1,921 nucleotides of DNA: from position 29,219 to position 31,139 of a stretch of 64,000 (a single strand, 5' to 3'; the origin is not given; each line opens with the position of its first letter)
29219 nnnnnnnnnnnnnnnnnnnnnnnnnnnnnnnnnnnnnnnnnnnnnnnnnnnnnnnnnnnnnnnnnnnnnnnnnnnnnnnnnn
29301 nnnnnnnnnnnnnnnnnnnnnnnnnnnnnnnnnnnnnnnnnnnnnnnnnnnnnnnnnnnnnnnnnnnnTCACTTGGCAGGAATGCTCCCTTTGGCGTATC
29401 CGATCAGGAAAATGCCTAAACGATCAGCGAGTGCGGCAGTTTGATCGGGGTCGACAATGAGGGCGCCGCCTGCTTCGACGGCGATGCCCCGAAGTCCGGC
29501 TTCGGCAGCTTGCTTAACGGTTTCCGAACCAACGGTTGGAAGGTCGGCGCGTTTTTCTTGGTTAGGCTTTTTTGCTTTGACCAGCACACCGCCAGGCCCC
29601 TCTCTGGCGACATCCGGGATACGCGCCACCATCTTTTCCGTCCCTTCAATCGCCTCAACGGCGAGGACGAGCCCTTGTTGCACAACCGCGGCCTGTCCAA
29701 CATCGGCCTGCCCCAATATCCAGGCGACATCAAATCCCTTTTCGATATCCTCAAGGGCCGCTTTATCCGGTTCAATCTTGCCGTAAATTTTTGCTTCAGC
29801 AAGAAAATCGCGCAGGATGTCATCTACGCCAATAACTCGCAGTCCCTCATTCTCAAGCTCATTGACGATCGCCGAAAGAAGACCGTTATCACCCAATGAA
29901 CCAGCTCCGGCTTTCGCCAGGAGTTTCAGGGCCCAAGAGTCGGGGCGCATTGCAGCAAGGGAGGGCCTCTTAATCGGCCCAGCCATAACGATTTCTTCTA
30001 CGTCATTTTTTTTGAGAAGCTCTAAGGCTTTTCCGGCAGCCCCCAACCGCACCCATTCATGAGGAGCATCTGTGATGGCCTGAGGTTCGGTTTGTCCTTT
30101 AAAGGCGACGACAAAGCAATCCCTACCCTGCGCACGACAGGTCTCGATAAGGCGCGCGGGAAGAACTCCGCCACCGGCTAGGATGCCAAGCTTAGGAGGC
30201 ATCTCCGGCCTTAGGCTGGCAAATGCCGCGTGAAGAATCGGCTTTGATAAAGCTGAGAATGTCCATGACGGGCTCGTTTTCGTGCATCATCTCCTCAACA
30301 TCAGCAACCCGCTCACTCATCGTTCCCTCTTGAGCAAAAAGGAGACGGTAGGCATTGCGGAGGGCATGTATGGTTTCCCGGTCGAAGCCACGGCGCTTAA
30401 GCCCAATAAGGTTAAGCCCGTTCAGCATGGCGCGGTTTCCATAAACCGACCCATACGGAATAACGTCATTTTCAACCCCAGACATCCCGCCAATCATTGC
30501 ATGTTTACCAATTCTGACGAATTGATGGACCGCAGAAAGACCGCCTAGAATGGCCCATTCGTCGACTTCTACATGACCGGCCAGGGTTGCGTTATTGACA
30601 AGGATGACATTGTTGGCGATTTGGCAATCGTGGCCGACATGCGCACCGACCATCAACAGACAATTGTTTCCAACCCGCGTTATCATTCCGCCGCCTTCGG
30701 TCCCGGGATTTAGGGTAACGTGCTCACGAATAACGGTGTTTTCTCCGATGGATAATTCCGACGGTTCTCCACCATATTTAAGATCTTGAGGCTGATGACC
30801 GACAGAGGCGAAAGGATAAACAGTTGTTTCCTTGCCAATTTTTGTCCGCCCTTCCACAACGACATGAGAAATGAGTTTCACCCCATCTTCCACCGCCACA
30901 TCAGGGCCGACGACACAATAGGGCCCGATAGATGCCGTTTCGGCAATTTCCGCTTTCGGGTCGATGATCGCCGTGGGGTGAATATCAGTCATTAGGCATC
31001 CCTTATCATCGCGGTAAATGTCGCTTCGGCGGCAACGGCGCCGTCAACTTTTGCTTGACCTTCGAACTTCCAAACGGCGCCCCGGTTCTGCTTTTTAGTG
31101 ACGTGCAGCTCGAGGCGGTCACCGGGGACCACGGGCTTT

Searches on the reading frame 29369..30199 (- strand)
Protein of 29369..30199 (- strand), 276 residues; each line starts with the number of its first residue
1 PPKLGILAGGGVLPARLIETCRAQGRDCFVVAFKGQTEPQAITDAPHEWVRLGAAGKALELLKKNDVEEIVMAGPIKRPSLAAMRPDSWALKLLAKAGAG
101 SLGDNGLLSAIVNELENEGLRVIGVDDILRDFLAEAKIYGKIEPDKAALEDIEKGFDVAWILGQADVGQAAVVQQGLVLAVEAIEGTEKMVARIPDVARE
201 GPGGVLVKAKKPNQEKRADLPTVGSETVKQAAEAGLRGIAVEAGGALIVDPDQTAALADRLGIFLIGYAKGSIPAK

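Call 33: search_protein_families(library=pfam, proteins=[window:29369-30199:-], max_evalue=0.00001)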
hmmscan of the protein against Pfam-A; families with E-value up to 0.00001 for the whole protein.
window:29369-30199:- (276 aa): 2 families
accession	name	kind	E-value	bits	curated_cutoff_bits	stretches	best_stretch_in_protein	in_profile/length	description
PF06230.17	LpxI_C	-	8.5e-43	145.8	25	1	137-266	3-131/131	LpxI C-terminal domain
PF17930.7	LpxI_N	-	9.2e-36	123.1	25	1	3-131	1-128/129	LpxI N-terminal domain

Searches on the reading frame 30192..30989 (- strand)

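Call 33: search_protein_families(library=pfam, proteins=[window:30192-30989:-], max_evalue=0.00001)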
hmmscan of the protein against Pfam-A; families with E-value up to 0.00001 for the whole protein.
window:30192-30989:- (265 aa): 4 families
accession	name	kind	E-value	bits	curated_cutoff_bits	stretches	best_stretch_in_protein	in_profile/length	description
PF13720.11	Acetyltransf_11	-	5.2e-26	91.3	24.5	1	175-257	1-82/82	Udp N-acetylglucosamine O-acyltransferase; Domain 2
PF00132.30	Hexapep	-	6.4e-22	76.7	27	1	104-138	2-36/36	Bacterial transferase hexapeptide (six repeats)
PF25087.1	GMPPB_C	-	3.7e-07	30.2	39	0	7-44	5-42/110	GMPPB C-terminal domain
PF25084.1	LbH_EIF2B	-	4.6e-07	30.2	54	0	80-153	23-98/105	EIF2B subunit epsilon LbH domain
